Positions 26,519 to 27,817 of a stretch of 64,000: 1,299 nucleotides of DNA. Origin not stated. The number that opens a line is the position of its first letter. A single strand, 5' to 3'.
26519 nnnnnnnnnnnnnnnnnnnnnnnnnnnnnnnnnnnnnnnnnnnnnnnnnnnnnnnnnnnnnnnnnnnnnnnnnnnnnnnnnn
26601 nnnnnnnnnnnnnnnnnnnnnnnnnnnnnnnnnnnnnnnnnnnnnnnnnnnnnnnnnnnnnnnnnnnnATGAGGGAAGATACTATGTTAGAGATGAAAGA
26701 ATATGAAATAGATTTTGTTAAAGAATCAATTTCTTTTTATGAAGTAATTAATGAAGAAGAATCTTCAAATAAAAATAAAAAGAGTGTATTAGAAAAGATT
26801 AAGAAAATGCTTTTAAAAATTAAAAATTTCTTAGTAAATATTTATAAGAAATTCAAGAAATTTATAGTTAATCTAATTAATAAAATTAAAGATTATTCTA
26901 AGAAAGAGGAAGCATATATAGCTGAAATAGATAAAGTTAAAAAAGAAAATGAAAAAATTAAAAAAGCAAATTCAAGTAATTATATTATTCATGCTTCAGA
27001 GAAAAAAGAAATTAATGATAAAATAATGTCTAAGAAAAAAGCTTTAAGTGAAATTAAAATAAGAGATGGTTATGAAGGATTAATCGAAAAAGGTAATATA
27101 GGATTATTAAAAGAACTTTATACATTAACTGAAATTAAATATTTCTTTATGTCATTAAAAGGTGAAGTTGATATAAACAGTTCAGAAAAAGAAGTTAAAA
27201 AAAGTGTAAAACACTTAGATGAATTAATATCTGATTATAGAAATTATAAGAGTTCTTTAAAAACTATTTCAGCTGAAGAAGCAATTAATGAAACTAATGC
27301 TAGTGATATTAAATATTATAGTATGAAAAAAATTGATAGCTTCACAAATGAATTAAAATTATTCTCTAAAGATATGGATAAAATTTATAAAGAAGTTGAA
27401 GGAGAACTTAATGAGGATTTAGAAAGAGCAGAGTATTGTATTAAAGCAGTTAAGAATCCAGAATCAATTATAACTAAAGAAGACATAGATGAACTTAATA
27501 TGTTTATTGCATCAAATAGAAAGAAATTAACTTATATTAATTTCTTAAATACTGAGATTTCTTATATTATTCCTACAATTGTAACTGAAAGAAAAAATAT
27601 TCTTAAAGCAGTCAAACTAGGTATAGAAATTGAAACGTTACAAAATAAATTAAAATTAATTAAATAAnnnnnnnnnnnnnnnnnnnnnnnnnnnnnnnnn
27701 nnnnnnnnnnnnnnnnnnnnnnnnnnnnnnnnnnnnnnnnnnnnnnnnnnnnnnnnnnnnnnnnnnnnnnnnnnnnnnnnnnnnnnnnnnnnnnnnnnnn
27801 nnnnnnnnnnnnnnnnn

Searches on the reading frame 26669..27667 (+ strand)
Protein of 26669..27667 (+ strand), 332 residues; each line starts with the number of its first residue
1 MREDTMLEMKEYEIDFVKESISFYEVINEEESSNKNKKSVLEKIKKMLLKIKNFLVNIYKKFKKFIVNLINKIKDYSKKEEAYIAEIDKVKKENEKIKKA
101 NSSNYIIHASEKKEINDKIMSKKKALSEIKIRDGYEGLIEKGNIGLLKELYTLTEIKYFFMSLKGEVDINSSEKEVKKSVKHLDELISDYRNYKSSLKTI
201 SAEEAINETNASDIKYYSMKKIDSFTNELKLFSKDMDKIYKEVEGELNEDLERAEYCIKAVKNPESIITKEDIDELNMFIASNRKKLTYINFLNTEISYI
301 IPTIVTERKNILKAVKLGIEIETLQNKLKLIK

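Call 83: search_protein_families(library=pfam, proteins=[window:26669-27667:+], max_evalue=0.001)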
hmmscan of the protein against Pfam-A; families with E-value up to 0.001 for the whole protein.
window:26669-27667:+ (332 aa): 1 family
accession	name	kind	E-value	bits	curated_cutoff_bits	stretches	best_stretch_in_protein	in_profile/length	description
PF12699.13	phiKZ_IP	-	0.00011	22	27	0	33-103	87-160/387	phiKZ-like phage internal head proteins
